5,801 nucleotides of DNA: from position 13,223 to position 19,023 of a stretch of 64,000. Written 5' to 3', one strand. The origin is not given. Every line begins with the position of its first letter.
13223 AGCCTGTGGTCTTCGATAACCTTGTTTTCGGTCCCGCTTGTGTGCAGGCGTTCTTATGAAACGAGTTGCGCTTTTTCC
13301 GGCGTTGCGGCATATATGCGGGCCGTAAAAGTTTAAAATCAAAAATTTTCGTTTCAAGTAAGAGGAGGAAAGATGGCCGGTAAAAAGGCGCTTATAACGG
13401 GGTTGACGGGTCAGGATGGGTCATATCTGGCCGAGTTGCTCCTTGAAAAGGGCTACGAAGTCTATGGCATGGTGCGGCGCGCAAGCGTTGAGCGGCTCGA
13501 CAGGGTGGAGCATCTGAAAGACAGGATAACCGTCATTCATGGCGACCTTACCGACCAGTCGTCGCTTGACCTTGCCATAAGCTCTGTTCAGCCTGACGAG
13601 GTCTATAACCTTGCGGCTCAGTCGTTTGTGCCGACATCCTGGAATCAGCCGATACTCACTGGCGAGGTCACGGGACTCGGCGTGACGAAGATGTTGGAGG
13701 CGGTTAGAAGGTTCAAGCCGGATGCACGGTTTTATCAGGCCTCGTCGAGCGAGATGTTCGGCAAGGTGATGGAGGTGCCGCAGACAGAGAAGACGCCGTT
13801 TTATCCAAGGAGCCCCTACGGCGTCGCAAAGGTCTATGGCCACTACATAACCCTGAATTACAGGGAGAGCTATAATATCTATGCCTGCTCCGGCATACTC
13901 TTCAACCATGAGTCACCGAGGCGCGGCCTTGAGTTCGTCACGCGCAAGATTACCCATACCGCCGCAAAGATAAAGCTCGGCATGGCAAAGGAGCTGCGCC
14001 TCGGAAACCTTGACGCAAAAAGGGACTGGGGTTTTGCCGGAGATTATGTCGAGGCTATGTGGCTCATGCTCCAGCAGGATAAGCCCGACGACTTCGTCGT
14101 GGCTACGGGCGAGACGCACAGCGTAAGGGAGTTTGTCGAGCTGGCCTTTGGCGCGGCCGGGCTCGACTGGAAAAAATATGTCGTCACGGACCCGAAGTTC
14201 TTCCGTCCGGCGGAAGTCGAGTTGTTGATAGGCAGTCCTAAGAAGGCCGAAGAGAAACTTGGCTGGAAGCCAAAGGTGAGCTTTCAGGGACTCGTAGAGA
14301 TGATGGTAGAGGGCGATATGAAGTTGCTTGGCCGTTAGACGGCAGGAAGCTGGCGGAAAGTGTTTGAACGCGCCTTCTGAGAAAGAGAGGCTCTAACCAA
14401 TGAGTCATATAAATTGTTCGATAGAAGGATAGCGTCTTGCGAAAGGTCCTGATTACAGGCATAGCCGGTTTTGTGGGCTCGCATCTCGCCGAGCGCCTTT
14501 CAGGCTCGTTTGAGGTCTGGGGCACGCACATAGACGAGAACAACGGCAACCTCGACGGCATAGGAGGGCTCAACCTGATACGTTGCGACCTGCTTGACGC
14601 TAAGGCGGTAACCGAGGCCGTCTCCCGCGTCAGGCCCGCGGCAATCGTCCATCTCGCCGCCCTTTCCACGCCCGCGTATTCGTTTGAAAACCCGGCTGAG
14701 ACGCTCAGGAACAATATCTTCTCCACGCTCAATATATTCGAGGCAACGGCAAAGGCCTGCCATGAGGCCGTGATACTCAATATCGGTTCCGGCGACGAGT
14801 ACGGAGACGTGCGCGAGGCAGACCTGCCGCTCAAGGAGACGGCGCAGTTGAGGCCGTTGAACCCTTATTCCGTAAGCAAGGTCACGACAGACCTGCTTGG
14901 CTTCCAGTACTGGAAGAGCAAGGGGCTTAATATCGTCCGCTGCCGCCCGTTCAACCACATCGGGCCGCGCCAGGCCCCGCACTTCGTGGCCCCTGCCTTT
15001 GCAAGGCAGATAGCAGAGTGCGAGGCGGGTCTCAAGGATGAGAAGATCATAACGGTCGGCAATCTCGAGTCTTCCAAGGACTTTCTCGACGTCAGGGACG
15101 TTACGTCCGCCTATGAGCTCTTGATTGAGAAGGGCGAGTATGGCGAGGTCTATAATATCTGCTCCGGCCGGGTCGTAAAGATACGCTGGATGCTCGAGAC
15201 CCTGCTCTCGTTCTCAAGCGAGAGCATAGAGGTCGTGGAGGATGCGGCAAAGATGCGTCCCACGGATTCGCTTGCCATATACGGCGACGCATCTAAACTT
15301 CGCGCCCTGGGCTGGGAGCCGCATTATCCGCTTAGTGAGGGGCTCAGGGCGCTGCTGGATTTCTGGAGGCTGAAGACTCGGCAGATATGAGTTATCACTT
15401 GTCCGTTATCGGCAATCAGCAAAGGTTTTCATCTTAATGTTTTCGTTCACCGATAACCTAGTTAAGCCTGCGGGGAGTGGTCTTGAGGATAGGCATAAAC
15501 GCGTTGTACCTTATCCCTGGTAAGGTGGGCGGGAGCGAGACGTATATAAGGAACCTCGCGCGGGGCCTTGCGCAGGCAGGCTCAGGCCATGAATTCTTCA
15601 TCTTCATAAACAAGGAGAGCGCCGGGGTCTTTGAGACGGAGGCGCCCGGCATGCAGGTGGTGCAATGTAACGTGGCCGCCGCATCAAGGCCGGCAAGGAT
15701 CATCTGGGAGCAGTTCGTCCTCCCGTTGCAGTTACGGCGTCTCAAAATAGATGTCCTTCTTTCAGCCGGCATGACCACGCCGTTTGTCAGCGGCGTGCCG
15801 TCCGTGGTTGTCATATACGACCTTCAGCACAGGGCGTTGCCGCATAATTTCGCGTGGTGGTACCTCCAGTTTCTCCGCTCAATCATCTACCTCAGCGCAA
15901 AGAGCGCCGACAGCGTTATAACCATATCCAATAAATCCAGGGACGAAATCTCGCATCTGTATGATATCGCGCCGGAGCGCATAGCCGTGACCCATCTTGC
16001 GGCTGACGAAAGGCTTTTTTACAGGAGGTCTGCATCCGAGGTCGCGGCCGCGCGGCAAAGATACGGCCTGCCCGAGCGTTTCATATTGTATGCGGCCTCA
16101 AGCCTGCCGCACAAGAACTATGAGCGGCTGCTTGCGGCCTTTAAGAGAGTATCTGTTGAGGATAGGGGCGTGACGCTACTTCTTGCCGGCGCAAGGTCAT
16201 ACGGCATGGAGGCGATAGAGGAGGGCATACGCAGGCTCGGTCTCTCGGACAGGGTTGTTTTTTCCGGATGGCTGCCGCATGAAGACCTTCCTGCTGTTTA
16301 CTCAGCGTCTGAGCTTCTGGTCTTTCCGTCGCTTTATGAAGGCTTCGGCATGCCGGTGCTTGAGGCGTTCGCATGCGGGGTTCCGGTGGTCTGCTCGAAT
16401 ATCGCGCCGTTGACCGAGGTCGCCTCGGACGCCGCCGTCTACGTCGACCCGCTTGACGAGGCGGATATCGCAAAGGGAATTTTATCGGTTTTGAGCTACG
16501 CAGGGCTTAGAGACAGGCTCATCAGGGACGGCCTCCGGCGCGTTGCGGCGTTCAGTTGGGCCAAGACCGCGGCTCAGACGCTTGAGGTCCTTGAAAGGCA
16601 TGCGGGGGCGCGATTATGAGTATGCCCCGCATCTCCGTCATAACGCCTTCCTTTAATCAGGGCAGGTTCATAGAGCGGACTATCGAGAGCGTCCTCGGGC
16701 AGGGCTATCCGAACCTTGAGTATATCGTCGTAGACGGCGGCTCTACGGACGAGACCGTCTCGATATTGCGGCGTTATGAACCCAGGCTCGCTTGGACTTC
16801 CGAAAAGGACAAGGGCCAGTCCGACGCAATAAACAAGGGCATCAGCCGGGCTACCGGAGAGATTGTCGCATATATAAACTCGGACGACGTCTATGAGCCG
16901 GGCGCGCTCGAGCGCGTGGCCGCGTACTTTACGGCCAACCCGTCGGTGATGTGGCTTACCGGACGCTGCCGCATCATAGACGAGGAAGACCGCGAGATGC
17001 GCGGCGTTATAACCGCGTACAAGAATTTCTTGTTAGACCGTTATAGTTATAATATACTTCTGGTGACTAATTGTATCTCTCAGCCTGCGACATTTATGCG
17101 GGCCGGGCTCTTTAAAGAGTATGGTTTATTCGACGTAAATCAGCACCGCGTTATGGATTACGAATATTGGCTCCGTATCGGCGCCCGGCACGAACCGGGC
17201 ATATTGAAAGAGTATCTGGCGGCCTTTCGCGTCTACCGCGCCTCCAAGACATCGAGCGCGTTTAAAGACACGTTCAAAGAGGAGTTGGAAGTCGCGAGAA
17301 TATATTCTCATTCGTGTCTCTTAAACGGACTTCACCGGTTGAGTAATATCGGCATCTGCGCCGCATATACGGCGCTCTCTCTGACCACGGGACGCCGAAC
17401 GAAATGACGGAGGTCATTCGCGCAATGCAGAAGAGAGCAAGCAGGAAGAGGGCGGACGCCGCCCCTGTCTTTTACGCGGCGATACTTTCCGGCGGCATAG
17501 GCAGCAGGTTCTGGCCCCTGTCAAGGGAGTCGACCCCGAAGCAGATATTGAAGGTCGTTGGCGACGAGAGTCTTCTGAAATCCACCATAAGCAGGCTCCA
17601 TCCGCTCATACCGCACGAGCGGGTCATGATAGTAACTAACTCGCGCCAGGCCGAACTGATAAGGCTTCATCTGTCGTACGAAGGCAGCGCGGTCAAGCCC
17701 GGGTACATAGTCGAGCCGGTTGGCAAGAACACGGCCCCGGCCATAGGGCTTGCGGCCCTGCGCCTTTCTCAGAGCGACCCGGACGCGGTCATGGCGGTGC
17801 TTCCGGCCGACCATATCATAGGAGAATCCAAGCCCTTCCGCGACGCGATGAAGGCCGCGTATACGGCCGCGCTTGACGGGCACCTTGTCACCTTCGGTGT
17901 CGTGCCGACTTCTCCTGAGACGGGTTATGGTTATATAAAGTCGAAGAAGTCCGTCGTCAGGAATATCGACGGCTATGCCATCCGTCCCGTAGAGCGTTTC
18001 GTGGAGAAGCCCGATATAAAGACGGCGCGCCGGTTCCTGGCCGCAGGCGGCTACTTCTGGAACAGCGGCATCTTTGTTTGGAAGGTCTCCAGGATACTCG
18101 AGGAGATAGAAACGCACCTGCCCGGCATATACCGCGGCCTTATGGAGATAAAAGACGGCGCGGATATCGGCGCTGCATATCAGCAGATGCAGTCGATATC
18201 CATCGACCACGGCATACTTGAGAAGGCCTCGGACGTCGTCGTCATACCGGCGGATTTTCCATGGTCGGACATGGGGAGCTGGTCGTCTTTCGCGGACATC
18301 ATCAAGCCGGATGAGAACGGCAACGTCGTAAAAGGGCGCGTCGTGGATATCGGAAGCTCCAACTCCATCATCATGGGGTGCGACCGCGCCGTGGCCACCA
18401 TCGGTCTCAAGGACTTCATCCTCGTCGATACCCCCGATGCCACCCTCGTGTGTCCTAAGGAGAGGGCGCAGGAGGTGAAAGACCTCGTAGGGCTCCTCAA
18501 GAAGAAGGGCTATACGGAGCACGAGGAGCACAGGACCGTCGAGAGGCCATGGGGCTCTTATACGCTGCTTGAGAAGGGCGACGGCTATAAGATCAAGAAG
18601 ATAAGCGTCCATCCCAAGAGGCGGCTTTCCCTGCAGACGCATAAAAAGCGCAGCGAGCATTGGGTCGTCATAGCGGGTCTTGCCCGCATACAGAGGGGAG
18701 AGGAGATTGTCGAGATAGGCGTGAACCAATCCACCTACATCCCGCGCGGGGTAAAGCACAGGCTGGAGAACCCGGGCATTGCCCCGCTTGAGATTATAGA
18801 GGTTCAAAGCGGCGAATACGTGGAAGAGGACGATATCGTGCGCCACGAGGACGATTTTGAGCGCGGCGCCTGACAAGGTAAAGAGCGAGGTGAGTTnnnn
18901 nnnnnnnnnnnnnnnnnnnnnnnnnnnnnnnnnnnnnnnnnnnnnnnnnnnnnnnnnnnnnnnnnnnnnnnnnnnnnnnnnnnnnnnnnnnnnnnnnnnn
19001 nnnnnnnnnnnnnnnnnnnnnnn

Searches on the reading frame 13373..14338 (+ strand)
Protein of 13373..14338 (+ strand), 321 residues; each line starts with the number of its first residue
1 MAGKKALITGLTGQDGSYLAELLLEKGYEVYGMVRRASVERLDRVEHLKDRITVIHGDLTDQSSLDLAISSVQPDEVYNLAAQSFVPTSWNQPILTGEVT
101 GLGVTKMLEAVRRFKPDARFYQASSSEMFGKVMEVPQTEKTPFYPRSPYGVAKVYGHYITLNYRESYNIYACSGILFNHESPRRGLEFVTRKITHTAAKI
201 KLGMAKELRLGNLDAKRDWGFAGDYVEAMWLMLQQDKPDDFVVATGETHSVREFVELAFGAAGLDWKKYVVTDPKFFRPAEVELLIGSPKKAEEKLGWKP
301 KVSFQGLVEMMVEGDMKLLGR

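Call 6: search_protein_families(library=pfam, proteins=[window:13373-14338:+], max_evalue=0.01)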
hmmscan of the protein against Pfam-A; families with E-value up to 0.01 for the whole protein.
window:13373-14338:+ (321 aa): 7 families
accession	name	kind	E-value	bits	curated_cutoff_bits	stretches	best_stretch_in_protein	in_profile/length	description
PF16363.11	GDP_Man_Dehyd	-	1.9e-136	455.4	27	1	7-311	1-332/332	GDP-mannose 4,6 dehydratase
PF01370.27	Epimerase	-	7.1e-70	235.6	20.9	1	6-244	1-240/240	NAD dependent epimerase/dehydratase family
PF04321.23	RmlD_sub_bind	-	7.8e-10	38.7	27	1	5-176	2-152/287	RmlD substrate binding domain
PF05368.20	NmrA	-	1.6e-07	31.7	27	1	4-73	3-71/298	NmrA-like family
PF13460.12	NAD_binding_10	-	2.3e-05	24.8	27.2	1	12-72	3-61/184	NAD(P)H-binding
PF00106.31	adh_short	-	0.0028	17.6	26.6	1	4-72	1-71/195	short chain dehydrogenase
PF02719.21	Polysacc_synt_2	-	0.0047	16.6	20.2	1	7-109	2-113/293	Polysaccharide biosynthesis protein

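Call 7: search_protein_families(library=ncbifam, proteins=[window:13373-14338:+], max_evalue=0.01)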
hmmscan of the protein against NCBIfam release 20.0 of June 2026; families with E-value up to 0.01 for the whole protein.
window:13373-14338:+ (321 aa): 30 families (the best 25 are shown)
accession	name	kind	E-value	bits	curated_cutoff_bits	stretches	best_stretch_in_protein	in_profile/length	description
TIGR01472.1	gmd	equivalog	3.9e-135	450.4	415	1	4-318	1-341/342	GDP-mannose 4,6-dehydratase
TIGR04180.1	EDH_00030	hypoth_equivalog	1.2e-32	113.2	475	1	7-302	2-296/297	NAD-dependent 4,6-dehydratase LegB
TIGR01181.1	dTDP_gluc_dehyt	equivalog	5.6e-27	94.7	365.1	1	6-308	2-304/321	dTDP-glucose 4,6-dehydratase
TIGR02622.1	CDP_4_6_dhtase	equivalog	6.7e-23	81.4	278.45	1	2-117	3-121/352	CDP-glucose 4,6-dehydratase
TIGR01179.1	galE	equivalog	1.4e-21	76.7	262.3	2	6-167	2-164/332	UDP-glucose 4-epimerase GalE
NF043036.1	ErythonDh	equivalog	1.8e-12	47.1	325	1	5-163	2-163/321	D-erythronate dehydrogenase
NF007582.0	PRK10217.1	equivalog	1.4e-10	40.8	698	1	5-238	3-245/355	dTDP-glucose 4,6-dehydratase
NF011728.1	PRK15181.1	equivalog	1.7e-09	37.2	760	1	2-178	14-194/348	Vi polysaccharide biosynthesis UDP-N-acetylglucosaminuronic acid C-4 epimerase TviC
TIGR03466.1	HpnA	hypoth_equivalog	2.2e-08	33.3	367.65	1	5-142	2-131/327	hopanoid-associated sugar epimerase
NF007490.0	PRK10084.1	subfamily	4.7e-08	32.4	649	1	36-237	37-251/361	dTDP-glucose 4,6-dehydratase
NF007956.0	PRK10675.1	subfamily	1.8e-07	30.6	394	1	5-158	2-158/338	UDP-glucose 4-epimerase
NF052578.1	StrlDmthSdmBMthl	equivalog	3.9e-07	30.1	600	1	6-256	3-239/328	sterol demethylase protein SdmB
TIGR01214.1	rmlD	equivalog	5.3e-06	25.7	224.05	1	6-193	2-167/285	dTDP-4-dehydrorhamnose reductase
NF005539.0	PRK07201.1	equivalog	2e-05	23.5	549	1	7-68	4-68/657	SDR family oxidoreductase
NF004826.0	PRK06182.1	subfamily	7.5e-05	22.1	305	1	4-73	5-70/274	oxidoreductase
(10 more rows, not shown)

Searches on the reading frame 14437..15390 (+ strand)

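Call 14: search_protein_families(library=pfam, proteins=[window:14437-15390:+], max_evalue=0.001)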
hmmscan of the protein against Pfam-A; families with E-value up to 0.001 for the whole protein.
window:14437-15390:+ (317 aa): 5 families
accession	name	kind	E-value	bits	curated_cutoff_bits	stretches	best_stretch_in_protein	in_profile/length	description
PF16363.11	GDP_Man_Dehyd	-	7.3e-62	210.2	27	1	5-304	1-330/332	GDP-mannose 4,6 dehydratase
PF01370.27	Epimerase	-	1.2e-51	175.9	20.9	1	4-242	1-240/240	NAD dependent epimerase/dehydratase family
PF04321.23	RmlD_sub_bind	-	1.7e-09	37.6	27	1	3-150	2-131/287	RmlD substrate binding domain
PF02719.21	Polysacc_synt_2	-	4.7e-08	33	20.2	1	48-113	59-124/293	Polysaccharide biosynthesis protein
PF01073.25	3Beta_HSD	-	0.00027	20.5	22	1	5-113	1-112/280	3-beta hydroxysteroid dehydrogenase/isomerase family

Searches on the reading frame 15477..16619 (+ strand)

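Call 14: search_protein_families(library=pfam, proteins=[window:15477-16619:+], max_evalue=0.001)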
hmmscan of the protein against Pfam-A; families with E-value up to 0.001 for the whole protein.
window:15477-16619:+ (380 aa): 6 families
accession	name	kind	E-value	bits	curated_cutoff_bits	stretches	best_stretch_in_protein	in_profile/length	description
PF00534.26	Glycos_transf_1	-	6.2e-32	110.9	26.4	1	199-352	14-169/172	Glycosyl transferases group 1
PF13692.12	Glyco_trans_1_4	-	9.8e-28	97.6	27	1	203-340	4-141/142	Glycosyl transferases group 1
PF13439.12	Glyco_transf_4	-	8.6e-19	68.6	28.5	1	17-175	1-165/170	Glycosyltransferase Family 4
PF13579.12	Glyco_trans_4_4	-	5.8e-14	53.2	29.7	1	18-173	1-156/158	Glycosyl transferase 4-like domain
PF20706.3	GT4-conflict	-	1.1e-11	44.9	26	1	207-308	206-312/385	Family 4 Glycosyltransferase in conflict systems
PF13524.12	Glyco_trans_1_2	-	1e-07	32.4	25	1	232-369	15-143/144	Glycosyl transferase-like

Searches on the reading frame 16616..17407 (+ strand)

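Call 14: search_protein_families(library=pfam, proteins=[window:16616-17407:+], max_evalue=0.001)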
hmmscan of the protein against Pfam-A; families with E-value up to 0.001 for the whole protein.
window:16616-17407:+ (263 aa): 3 families
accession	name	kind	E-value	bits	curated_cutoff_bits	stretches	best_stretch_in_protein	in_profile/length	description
PF00535.33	Glycos_transf_2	-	2.8e-31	109.1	23.3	1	7-167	1-165/168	Glycosyl transferase family 2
PF13641.12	Glyco_tranf_2_3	-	9e-17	62.3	27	1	4-211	1-214/230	Glycosyltransferase like family 2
PF10111.15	Glyco_tranf_2_2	-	1.7e-08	34.8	27.3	1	15-191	10-202/276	Glycosyltransferase like family 2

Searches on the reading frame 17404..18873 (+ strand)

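Call 14: search_protein_families(library=pfam, proteins=[window:17404-18873:+], max_evalue=0.001)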
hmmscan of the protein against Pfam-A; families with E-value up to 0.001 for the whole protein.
window:17404-18873:+ (489 aa): 5 families
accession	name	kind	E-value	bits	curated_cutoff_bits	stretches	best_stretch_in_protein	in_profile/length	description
PF01050.24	MannoseP_isomer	-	1.4e-46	157.9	23.6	1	370-483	3-116/116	Mannose-6-phosphate isomerase C-terminal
PF00483.29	NTP_transferase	-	2.5e-45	155.4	21.2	1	25-303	2-242/245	Nucleotidyl transferase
PF22640.1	ManC_GMP_beta-helix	-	4.1e-19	68.7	27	1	311-363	1-53/55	MannoseP isomerase/GMP-like beta-helix domain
PF07883.17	Cupin_2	-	1.1e-07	31.8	27.2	1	402-467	5-69/70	Cupin domain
PF12804.13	NTP_transf_3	-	3.1e-06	27.9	27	1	25-138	1-97/160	MobA-like NTP transferase domain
